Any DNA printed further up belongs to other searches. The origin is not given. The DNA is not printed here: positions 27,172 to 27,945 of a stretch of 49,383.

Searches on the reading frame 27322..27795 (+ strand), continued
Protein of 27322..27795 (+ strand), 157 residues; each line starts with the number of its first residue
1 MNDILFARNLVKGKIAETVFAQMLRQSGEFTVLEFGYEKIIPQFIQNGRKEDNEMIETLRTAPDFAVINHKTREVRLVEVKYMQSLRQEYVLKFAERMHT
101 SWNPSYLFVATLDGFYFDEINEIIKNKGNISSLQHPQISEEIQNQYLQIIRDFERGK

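Call 83: find_encoding_contigs(protein=P0014, flank=10000, max_places=3)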
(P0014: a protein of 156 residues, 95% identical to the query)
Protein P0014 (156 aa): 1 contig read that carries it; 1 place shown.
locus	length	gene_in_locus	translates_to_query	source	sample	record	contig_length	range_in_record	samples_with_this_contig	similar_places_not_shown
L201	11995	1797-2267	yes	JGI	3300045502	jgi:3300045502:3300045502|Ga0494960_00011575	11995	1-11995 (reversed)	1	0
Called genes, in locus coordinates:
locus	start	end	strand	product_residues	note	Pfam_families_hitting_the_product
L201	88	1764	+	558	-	-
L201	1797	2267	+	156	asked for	-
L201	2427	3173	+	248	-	-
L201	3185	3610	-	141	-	PF00293:NUDIX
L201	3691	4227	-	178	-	-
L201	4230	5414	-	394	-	PF13353:Fer4_12 (weak), PF04055:Radical_SAM, PF13186:SPASM (faint)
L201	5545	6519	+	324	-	PF01073:3Beta_HSD, PF01370:Epimerase, PF07993:NAD_binding_4 (faint), PF16363:GDP_Man_Dehyd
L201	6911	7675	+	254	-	PF01471:PG_binding_1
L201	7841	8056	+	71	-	PF13560:HTH_31 (weak), PF12844:HTH_19 (weak), PF01381:HTH_3, PF13443:HTH_26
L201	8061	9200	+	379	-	PF13651:EcoRI_methylase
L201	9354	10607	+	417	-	PF13304:AAA_21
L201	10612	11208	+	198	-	-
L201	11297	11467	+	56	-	-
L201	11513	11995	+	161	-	?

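Call 84: find_encoding_contigs(protein=P0017, flank=10000, max_places=3)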
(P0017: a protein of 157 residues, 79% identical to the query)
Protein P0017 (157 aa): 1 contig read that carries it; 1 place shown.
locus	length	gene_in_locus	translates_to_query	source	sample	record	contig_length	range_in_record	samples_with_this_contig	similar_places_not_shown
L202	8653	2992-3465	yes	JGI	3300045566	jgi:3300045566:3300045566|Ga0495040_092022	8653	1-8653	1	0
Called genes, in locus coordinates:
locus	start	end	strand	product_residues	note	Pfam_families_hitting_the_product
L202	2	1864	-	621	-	?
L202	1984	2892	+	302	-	PF10987:DUF2806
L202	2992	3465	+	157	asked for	-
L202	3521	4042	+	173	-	PF13302:Acetyltransf_3, PF00583:Acetyltransf_1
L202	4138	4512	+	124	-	PF07237:DUF1428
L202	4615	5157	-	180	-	-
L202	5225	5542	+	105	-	-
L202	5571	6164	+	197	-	PF09997:DUF2238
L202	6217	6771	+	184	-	-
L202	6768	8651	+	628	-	?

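Call 99: search_protein_families(library=pfam, proteins=[L034:9291-9992:+, L075:7978-9555:+, L037:4826-6322:+, L028:3902-5614:+, L201:88-1761:+, L021:3069-4352:+, L038:552-3305:+, L083:6452-9994:+], max_evalue=0.01)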
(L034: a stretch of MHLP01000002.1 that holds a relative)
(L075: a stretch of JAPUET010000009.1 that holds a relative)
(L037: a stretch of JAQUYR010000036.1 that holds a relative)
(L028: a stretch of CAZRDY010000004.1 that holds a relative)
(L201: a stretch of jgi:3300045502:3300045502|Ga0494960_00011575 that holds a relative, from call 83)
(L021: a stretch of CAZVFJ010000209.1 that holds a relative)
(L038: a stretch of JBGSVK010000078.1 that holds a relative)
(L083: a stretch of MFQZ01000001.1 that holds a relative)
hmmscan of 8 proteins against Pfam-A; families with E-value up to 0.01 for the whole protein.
L034:9291-9992:+ (234 aa): 1 family
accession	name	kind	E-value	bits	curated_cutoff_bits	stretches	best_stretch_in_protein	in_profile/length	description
PF06729.17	CENP-R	-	0.009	16.4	27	0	38-120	45-126/138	Kinetochore component, CENP-R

L075:7978-9555:+ (526 aa): 8 families
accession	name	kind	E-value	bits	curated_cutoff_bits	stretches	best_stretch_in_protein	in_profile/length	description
PF18733.6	HEPN_LA2681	-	1.3e-31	110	27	1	311-495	4-202/204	LA2681-like HEPN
PF13181.12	TPR_8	-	3.4e-05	24.1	25.7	1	142-172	2-32/34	Tetratricopeptide repeat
PF13174.12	TPR_6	-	7.2e-05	23.6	26.3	0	142-170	1-29/33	Tetratricopeptide repeat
PF00515.34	TPR_1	-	0.00094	19.3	27.8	1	143-168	3-28/34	Tetratricopeptide repeat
PF13176.12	TPR_7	-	0.0013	19.1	27.9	0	143-170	1-28/36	Tetratricopeptide repeat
PF07719.23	TPR_2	-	0.0017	18.8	27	0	143-169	3-29/34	Tetratricopeptide repeat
PF13428.12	TPR_14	-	0.0041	18.1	23.5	0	144-177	4-37/44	Tetratricopeptide repeat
PF13424.12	TPR_12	-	0.0052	17.4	30.1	0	141-168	45-72/77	Tetratricopeptide repeat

L037:4826-6322:+ (499 aa): 1 family
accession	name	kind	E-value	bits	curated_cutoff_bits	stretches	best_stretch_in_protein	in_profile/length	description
PF11074.14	DUF2779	-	1.8e-41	141.8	23.3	1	303-428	1-126/126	Domain of unknown function(DUF2779)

L028:3902-5614:+ (571 aa): 8 families
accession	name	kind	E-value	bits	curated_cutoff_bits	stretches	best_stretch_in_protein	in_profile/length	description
PF13086.12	AAA_11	-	2.3e-05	24.8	27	1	452-539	3-93/257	AAA domain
PF13604.12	AAA_30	-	6.9e-05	23.1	27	1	451-515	2-66/191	AAA domain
PF09848.15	SLFN-g3_helicase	-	0.00083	19.2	24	1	469-530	3-65/354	Schlafen group 3, DNA/RNA helicase domain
PF13191.12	AAA_16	-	0.0011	19.9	32.6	0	457-488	14-45/167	AAA ATPase domain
PF20720.3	nSTAND3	-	0.0022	18.1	27.2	1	466-514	16-64/155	Novel STAND NTPase 3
PF04851.21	ResIII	-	0.0037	17.6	22.5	0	454-523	7-81/164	Type III restriction enzyme, res subunit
PF05236.20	TAF4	-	0.0076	16.4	33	0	167-228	55-118/262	Transcription initiation factor TFIID component TAF4 family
PF02562.22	PhoH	-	0.0093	15.9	27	0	450-497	4-49/205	PhoH-like protein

L201:88-1761:+ (558 aa): 0 families

L021:3069-4352:+ (428 aa): 1 family
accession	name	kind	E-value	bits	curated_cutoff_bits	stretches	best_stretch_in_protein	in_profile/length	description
PF14082.12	SduA_C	-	4.1e-25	89.2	27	1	250-410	4-158/159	Shedu protein SduA, C-terminal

L038:552-3305:+ (918 aa): 8 families
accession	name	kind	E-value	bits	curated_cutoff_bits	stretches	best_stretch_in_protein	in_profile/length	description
PF20473.4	MmeI_Mtase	-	4.2e-90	301.9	27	1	341-605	2-258/259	MmeI, DNA-methyltransferase domain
PF20466.3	MmeI_TRD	-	3.5e-71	239.3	27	1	629-830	2-205/207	MmeI, target recognition domain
PF20464.3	MmeI_N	-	1.3e-39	136.9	27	1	19-180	2-179/181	MmeI, N-terminal domain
PF20467.3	MmeI_C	-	3.8e-27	94.8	27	1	839-915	2-78/83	MmeI, C-terminal domain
PF20465.4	MmeI_hel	-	1.1e-22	80.9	27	1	187-265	1-75/75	MmeI, helicase spacer domain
PF02384.22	N6_Mtase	-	1.6e-06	28.2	20.4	1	361-500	49-144/311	N-6 DNA Methylase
PF07669.17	Eco57I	-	0.0004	21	25.3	1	413-508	1-102/171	Eco57I restriction-modification methylase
PF05175.20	MTS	-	0.00048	20.2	23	1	439-531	58-149/170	Methyltransferase small domain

L083:6452-9994:+ (1181 aa): 0 families
